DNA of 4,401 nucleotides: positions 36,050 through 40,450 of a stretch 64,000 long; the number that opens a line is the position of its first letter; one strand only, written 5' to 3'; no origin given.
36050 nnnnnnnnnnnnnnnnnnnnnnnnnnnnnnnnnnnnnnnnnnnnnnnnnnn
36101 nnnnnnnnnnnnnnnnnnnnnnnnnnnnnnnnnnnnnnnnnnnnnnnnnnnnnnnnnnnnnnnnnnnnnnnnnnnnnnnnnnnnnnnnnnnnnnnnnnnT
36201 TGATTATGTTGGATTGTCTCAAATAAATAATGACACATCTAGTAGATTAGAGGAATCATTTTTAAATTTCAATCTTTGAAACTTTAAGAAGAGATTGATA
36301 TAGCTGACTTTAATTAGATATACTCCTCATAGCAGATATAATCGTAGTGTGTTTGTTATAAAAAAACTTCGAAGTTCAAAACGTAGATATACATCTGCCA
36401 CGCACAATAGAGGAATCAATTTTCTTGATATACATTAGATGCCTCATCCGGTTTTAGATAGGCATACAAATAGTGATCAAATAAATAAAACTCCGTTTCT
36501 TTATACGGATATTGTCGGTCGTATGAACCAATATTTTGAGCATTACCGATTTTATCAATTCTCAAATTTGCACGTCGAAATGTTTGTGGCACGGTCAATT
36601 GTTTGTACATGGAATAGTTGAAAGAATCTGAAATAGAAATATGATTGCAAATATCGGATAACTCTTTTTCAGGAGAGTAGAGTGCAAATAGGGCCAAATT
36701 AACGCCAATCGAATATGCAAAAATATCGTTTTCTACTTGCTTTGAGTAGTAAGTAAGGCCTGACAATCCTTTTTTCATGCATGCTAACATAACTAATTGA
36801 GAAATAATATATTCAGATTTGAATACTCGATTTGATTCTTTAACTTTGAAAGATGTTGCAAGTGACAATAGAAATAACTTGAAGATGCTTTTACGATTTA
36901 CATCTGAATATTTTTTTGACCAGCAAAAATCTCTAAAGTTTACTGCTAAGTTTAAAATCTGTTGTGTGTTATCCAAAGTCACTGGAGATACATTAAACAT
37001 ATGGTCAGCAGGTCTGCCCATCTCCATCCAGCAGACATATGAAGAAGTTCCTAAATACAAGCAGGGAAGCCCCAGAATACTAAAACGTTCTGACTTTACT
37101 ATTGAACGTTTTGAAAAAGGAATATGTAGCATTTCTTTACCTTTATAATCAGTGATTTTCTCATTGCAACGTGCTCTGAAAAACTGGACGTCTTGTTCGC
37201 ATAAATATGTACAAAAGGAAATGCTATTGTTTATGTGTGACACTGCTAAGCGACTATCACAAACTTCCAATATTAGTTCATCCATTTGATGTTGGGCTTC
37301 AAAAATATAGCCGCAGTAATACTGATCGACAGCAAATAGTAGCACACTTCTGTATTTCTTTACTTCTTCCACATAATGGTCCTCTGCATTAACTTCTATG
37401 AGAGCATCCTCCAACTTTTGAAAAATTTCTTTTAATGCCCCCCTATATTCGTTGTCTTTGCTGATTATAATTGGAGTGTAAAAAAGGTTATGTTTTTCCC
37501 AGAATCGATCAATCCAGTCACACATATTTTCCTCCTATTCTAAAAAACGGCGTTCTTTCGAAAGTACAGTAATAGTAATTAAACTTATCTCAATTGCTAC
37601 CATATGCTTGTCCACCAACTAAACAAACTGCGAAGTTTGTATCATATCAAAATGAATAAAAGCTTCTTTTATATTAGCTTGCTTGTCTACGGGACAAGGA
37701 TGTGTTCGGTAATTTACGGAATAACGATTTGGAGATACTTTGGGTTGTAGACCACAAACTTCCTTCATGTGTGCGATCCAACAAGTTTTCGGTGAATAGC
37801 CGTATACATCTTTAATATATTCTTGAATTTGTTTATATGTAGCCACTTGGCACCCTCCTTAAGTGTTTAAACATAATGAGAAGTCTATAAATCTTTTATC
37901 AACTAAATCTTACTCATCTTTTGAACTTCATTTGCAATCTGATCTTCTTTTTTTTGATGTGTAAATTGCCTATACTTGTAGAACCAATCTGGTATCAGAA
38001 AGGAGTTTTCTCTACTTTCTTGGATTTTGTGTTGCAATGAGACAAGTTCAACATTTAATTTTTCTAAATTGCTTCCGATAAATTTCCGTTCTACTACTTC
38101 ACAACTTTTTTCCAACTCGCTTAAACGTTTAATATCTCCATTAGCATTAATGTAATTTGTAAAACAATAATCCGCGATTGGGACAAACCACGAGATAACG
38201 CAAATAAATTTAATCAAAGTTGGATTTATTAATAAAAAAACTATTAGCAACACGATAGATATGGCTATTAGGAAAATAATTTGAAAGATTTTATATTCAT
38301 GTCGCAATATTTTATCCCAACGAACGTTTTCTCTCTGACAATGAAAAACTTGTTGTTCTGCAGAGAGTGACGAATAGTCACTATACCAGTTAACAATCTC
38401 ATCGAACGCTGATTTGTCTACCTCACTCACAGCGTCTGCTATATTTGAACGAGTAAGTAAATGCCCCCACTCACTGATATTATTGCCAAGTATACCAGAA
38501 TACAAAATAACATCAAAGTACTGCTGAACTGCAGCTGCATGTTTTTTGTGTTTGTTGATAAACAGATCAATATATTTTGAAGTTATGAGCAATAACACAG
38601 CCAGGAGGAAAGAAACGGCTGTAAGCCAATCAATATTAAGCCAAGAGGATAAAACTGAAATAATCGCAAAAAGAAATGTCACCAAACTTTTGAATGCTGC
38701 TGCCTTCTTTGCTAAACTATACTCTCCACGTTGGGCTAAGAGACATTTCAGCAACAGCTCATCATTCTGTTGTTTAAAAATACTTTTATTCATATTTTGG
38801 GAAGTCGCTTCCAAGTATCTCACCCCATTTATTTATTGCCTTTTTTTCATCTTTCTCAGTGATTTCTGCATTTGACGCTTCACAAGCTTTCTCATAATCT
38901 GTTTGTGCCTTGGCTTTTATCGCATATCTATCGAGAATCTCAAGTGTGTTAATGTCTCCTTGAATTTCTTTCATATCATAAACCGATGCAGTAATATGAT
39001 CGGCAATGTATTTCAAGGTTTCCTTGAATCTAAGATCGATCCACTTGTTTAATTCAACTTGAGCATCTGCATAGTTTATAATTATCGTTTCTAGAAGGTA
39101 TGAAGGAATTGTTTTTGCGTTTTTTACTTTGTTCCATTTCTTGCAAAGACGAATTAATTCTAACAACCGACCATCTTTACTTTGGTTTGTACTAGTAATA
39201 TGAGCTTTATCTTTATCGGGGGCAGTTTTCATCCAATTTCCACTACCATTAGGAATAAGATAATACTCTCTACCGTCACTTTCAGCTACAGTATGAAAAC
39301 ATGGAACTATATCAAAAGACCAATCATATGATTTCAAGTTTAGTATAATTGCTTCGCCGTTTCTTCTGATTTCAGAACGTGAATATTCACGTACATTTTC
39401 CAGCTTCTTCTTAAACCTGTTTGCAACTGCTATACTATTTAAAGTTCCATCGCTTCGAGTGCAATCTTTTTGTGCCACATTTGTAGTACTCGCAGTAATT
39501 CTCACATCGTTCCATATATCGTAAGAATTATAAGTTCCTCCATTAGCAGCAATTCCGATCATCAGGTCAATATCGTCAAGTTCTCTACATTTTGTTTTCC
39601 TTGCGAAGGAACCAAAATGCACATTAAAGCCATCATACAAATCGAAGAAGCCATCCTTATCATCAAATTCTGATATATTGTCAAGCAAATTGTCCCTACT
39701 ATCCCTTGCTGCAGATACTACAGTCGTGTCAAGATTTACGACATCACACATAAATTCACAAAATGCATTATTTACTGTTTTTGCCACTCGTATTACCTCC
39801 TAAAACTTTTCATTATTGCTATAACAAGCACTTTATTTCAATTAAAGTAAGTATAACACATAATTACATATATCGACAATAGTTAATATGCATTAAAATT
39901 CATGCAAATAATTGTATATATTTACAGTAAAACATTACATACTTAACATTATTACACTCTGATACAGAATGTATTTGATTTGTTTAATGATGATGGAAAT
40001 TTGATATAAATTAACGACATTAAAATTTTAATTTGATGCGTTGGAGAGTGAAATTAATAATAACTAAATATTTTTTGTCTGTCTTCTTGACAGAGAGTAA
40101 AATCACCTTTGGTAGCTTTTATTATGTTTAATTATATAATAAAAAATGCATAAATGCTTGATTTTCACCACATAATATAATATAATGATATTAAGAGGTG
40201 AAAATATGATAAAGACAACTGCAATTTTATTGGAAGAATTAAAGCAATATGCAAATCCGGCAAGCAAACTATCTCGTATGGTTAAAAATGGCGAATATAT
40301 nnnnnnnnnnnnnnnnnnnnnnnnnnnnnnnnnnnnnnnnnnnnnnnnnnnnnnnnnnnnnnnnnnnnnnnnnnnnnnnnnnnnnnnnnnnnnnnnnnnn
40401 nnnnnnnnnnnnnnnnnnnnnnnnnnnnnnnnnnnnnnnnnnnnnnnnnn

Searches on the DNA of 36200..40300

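Call 105: search_rna_families(source=window, start=36200, end=40300, threshold=evalue, max_evalue=1)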
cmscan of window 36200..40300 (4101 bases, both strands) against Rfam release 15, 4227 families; matches with E-value up to 1: 0.
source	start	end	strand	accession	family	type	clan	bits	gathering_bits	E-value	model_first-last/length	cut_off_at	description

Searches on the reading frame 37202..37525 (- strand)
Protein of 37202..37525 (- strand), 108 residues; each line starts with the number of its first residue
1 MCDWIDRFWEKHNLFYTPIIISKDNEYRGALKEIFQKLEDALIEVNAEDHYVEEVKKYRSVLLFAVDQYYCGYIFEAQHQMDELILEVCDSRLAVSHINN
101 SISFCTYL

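Call 76: search_protein_representatives(alignment_id=A8)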
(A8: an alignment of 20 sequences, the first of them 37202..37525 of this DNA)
Query: 20 sequences, 108 profile positions. Proteins with E-value up to 0.001 (for the whole library): 282; up to 1e-10: 105; up to 1e-30: 1. The best 150 are listed.
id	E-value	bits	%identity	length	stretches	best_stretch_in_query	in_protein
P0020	6.1e-31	122.8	-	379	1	1-106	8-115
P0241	4.2e-29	116.9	-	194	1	2-105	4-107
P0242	1.6e-28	115.1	-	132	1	4-107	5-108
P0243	5.6e-28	113.3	-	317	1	1-106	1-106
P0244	7.3e-28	112.9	-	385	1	5-106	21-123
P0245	1.1e-26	109.2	-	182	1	2-106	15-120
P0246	1.2e-26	109.0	-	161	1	2-106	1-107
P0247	1.7e-26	108.6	-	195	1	2-106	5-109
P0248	3.7e-26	107.4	-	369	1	1-106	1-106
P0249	5.0e-26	107.0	-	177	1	4-106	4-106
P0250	1.6e-25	105.4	-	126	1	3-106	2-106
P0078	3.2e-25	104.4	-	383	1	3-107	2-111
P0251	5.5e-25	103.7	-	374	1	3-107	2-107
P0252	1.0e-24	102.8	-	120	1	2-102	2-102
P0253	2.5e-24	101.6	-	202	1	4-107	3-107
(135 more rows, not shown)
